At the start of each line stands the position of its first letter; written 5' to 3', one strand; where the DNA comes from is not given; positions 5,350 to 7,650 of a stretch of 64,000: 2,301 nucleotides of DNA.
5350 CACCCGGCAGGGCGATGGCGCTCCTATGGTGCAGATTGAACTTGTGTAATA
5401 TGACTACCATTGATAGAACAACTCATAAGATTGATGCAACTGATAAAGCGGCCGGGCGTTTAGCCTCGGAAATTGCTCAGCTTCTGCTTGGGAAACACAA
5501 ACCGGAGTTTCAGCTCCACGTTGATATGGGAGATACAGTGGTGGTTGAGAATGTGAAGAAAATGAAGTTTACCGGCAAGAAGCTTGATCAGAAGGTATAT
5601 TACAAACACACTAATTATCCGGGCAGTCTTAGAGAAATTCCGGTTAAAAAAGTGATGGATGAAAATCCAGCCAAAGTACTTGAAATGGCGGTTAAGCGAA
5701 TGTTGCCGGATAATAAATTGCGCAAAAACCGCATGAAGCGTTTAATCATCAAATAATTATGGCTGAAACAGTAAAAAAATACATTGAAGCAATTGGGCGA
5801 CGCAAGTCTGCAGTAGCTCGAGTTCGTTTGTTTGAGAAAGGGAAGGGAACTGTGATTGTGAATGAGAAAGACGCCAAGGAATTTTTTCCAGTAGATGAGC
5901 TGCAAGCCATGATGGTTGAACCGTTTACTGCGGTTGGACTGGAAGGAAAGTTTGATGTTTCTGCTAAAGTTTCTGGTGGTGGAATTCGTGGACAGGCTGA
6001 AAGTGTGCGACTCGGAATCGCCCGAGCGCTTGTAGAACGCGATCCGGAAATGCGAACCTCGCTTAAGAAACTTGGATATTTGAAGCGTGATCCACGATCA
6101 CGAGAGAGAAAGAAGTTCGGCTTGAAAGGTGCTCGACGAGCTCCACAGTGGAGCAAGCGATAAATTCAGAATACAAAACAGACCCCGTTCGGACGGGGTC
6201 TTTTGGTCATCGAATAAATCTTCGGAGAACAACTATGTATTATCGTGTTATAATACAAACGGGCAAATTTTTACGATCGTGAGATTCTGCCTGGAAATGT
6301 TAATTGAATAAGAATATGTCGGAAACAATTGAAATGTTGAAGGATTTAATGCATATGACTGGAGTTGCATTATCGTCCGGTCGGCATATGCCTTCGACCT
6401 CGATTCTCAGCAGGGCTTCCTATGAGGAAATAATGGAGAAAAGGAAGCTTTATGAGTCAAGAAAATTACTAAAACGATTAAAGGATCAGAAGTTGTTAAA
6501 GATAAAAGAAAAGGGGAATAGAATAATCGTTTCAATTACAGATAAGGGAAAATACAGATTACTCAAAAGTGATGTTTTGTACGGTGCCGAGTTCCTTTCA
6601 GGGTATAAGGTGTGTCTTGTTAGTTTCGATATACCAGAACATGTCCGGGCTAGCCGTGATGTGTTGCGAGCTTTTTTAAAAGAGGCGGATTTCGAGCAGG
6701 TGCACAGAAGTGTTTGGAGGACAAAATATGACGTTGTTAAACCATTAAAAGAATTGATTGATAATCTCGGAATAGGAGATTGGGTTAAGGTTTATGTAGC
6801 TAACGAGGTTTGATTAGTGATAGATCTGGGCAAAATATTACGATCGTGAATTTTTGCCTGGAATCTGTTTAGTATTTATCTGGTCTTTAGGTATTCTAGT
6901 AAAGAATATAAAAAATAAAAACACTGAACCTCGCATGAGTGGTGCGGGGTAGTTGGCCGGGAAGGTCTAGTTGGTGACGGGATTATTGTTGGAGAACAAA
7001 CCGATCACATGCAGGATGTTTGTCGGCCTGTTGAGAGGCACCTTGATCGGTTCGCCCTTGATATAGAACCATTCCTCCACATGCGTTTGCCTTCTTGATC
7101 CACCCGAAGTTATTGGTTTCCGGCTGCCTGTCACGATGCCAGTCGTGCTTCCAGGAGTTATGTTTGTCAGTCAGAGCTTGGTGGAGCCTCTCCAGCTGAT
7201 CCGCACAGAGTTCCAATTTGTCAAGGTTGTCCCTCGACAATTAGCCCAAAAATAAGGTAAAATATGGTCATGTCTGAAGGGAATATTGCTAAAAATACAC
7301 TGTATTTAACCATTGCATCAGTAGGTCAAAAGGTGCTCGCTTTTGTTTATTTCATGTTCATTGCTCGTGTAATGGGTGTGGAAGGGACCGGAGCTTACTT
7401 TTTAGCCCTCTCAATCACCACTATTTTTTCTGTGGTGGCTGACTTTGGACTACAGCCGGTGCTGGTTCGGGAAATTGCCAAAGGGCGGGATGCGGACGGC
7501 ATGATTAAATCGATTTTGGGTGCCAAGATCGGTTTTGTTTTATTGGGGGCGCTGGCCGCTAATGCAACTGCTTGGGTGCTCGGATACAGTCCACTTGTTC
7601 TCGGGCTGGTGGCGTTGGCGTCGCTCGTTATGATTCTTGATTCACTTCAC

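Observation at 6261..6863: wHTH + Cas2-fold (PaaX-like) mini-protein bracketed by a 36-nt direct repeat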

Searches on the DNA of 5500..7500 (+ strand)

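Call 27: search_rna_families(source=window, start=5500, end=7500, threshold=evalue, max_evalue=1)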
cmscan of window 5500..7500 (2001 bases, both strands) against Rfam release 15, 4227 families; matches with E-value up to 1: 1.
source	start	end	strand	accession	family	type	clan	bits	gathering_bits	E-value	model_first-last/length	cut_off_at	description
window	6820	6952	+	RF02082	STnc540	Gene; sRNA;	-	19.6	38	0.24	1-202/202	no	Enterobacterial sRNA STnc540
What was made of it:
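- There is no Rfam hit (call 27).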

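Call 76: search_rna_families(sources=[L012, L017, L019, L027, L030, L033, L039], threshold=evalue, max_evalue=0.1)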
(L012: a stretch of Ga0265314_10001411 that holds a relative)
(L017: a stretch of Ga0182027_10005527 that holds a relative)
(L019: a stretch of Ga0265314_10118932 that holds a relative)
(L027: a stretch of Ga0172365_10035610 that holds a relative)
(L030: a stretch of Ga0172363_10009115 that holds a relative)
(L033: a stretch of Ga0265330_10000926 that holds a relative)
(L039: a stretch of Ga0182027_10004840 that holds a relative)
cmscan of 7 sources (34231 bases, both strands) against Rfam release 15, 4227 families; matches with E-value up to 0.1: 1.
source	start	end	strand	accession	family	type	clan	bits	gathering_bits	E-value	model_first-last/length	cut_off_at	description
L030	314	377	-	RF00260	HepC_CRE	Cis-reg;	-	27.3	140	0.0022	109-173/176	no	Hepatitis C virus (HCV) cis-acting replication element (CRE)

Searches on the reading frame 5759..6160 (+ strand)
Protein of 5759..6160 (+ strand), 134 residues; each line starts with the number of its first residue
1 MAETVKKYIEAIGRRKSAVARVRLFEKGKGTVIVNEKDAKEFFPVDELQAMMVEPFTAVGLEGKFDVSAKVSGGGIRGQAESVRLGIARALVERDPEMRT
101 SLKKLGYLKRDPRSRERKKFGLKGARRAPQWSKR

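Call 64: find_homologous_proteins(query=window:5759-6160:+, max_evalue=1e-30)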
Query window:5759-6160:+ (134 aa): 4869 proteins with E <= 1e-30 among 8000 candidates; the best 120 are listed.
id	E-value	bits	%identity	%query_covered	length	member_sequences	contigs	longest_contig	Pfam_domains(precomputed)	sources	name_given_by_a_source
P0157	2.9e-78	278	100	100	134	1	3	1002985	PF00380.26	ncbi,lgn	-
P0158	5.7e-75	267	95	100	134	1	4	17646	PF00380.26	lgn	-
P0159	6.8e-68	244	87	100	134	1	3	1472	PF00380.26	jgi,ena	-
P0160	8.8e-59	215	78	100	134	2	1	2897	PF00380.26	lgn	-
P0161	5.0e-57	209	76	100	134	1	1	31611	PF00380.26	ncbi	-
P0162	2.4e-52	194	73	100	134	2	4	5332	PF00380.26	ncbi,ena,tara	tara:strand:- start:52 stop:456 length:405 start_codon:yes stop_codon:yes gene_type:complete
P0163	7.6e-51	189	71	100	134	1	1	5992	PF00380.26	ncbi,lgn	-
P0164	1.8e-50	188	69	100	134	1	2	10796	PF00380.26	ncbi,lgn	ncbi:MAG: 30S ribosomal protein S9 [Candidatus Uhrbacteria bacterium]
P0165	3.9e-50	187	71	100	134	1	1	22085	PF00380.26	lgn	-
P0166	1.1e-49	185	69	100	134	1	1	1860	PF00380.26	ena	-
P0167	1.9e-49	185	70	100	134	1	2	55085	PF00380.26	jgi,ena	jgi:small subunit ribosomal protein S9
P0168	8.3e-49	183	69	100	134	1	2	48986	PF00380.26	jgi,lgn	-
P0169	9.2e-49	182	69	100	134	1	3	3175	PF00380.26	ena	-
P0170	3.3e-48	181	69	100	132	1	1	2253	PF00380.26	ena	-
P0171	3.7e-46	174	63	96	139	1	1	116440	PF00380.26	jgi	-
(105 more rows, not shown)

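Call 65: find_encoding_contigs(protein=P0161, flank=4000, max_places=2)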
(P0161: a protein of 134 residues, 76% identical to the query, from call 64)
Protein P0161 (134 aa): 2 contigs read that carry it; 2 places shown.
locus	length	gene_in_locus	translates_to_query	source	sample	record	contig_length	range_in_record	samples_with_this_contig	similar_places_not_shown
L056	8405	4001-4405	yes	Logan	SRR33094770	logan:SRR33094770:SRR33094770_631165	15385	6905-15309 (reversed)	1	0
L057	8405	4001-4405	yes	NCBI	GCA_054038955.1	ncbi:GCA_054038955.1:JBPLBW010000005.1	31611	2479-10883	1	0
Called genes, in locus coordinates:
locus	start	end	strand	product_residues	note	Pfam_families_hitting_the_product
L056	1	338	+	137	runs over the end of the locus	?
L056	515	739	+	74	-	PF01176:eIF-1a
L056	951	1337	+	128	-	PF00416:Ribosomal_S13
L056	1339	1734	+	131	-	PF00411:Ribosomal_S11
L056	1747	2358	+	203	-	PF00163:Ribosomal_S4, PF01479:S4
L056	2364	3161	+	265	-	PF01193:RNA_pol_L, PF13656:RNA_pol_L_2 (faint), PF01000:RNA_pol_A_bac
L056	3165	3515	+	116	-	PF01196:Ribosomal_L17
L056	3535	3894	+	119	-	PF00572:Ribosomal_L13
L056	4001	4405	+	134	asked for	PF00380:Ribosomal_S9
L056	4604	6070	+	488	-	PF01943:Polysacc_synt, PF13440:Polysacc_synt_3, PF01554:MatE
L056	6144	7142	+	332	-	PF13439:Glyco_transf_4, PF13579:Glyco_trans_4_4 (weak), PF20706:GT4-conflict, PF00534:Glycos_transf_1, PF13692:Glyco_trans_1_4, PF13524:Glyco_trans_1_2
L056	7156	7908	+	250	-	PF00535:Glycos_transf_2, PF10111:Glyco_tranf_2_2, PF13641:Glyco_tranf_2_3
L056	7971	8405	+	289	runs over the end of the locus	PF00535:Glycos_transf_2, PF13641:Glyco_tranf_2_3, PF13632:Glyco_trans_2_3 (faint)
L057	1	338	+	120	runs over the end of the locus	-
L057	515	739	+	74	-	PF01176:eIF-1a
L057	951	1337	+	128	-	PF00416:Ribosomal_S13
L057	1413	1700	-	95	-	-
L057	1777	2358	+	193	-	PF00163:Ribosomal_S4, PF01479:S4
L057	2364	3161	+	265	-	PF01193:RNA_pol_L, PF13656:RNA_pol_L_2 (faint), PF01000:RNA_pol_A_bac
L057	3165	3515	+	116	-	PF01196:Ribosomal_L17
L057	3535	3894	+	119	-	PF00572:Ribosomal_L13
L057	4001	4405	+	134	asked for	PF00380:Ribosomal_S9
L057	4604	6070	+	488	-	PF01943:Polysacc_synt, PF13440:Polysacc_synt_3, PF01554:MatE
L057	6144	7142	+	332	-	PF13439:Glyco_transf_4, PF13579:Glyco_trans_4_4 (weak), PF20706:GT4-conflict, PF00534:Glycos_transf_1, PF13692:Glyco_trans_1_4, PF13524:Glyco_trans_1_2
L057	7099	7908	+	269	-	PF00535:Glycos_transf_2, PF10111:Glyco_tranf_2_2, PF13641:Glyco_tranf_2_3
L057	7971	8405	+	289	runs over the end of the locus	PF00535:Glycos_transf_2, PF13641:Glyco_tranf_2_3, PF13632:Glyco_trans_2_3 (faint)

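Call 66: find_encoding_contigs(protein=P0165, flank=4000, max_places=2)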
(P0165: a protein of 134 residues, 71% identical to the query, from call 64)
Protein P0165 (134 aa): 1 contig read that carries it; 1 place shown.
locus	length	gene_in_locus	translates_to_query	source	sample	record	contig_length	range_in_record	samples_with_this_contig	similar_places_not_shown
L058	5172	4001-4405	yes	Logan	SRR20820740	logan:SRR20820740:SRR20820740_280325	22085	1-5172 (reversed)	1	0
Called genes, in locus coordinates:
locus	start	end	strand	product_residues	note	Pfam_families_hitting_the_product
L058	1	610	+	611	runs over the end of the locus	PF01411:tRNA-synt_2c, PF07973:tRNA_SAD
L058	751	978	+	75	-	PF01176:eIF-1a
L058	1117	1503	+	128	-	PF00416:Ribosomal_S13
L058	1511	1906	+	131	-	PF00411:Ribosomal_S11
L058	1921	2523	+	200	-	PF00163:Ribosomal_S4, PF01479:S4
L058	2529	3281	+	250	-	PF01193:RNA_pol_L, PF01000:RNA_pol_A_bac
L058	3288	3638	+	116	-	PF01196:Ribosomal_L17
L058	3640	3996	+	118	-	PF00572:Ribosomal_L13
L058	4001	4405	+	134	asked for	PF00380:Ribosomal_S9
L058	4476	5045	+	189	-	-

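Call 67: find_encoding_contigs(protein=P0167, flank=4000, max_places=2)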
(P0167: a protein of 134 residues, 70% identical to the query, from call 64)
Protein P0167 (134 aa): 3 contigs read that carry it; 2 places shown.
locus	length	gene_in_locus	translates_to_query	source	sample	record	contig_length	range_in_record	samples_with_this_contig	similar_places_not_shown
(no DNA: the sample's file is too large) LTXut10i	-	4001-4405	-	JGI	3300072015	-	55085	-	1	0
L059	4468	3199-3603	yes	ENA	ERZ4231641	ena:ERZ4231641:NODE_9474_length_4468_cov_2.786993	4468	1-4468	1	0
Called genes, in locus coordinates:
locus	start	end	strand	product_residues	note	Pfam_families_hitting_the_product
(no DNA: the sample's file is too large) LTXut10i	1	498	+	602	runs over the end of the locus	PF01411:tRNA-synt_2c, PF07973:tRNA_SAD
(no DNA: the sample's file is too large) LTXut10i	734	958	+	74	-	PF01176:eIF-1a, PF16745:RsgA_N (weak)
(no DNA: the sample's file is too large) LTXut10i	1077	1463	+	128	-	PF00416:Ribosomal_S13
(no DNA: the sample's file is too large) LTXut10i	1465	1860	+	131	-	PF00411:Ribosomal_S11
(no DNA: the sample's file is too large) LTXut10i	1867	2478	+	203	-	PF00163:Ribosomal_S4, PF01479:S4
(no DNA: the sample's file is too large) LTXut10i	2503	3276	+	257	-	PF01193:RNA_pol_L, PF01000:RNA_pol_A_bac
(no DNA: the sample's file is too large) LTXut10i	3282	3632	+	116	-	PF01196:Ribosomal_L17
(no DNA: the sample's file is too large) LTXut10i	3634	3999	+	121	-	PF00572:Ribosomal_L13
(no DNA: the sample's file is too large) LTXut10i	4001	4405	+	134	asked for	PF00380:Ribosomal_S9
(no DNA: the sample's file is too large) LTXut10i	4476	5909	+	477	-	PF01943:Polysacc_synt, PF13440:Polysacc_synt_3, PF01554:MatE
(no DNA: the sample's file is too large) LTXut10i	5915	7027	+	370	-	PF13439:Glyco_transf_4, PF13579:Glyco_trans_4_4, PF20706:GT4-conflict, PF00534:Glycos_transf_1, PF13692:Glyco_trans_1_4, PF13524:Glyco_trans_1_2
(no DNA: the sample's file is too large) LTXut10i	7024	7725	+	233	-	PF00535:Glycos_transf_2, PF10111:Glyco_tranf_2_2, PF13641:Glyco_tranf_2_3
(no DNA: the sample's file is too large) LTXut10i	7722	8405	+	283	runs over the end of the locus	PF00535:Glycos_transf_2, PF13641:Glyco_tranf_2_3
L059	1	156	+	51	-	?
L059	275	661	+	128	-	PF00416:Ribosomal_S13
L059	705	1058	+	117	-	PF00411:Ribosomal_S11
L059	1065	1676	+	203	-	PF00163:Ribosomal_S4, PF01479:S4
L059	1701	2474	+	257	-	PF01193:RNA_pol_L, PF01000:RNA_pol_A_bac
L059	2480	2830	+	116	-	PF01196:Ribosomal_L17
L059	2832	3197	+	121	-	PF00572:Ribosomal_L13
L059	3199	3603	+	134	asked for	PF00380:Ribosomal_S9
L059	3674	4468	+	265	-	?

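Call 87: search_protein_families(library=pfam, proteins=[L058:4476-5042:+], max_evalue=0.001)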
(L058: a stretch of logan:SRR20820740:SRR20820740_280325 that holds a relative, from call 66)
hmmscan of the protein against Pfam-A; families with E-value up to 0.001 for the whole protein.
L058:4476-5042:+ (189 aa): 0 families

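Call 98: find_encoding_contigs(protein=P0157, flank=1500, max_places=3)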
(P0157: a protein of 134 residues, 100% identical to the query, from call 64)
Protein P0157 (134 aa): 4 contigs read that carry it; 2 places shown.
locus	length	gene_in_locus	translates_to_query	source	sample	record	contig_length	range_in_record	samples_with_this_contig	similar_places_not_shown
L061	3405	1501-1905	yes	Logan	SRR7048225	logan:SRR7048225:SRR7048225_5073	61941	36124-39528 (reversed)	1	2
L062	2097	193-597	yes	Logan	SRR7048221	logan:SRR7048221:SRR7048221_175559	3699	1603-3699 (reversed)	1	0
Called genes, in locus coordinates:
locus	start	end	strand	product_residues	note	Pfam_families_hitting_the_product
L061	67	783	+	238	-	PF01193:RNA_pol_L, PF01000:RNA_pol_A_bac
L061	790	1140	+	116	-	PF01196:Ribosomal_L17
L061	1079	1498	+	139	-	PF00572:Ribosomal_L13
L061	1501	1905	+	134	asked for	PF00380:Ribosomal_S9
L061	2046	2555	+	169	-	PF20803:PaaX_M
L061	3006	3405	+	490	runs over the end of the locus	PF01943:Polysacc_synt, PF13440:Polysacc_synt_3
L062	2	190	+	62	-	?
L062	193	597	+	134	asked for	PF00380:Ribosomal_S9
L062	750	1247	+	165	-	PF20803:PaaX_M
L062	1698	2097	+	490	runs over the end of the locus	PF01943:Polysacc_synt, PF13440:Polysacc_synt_3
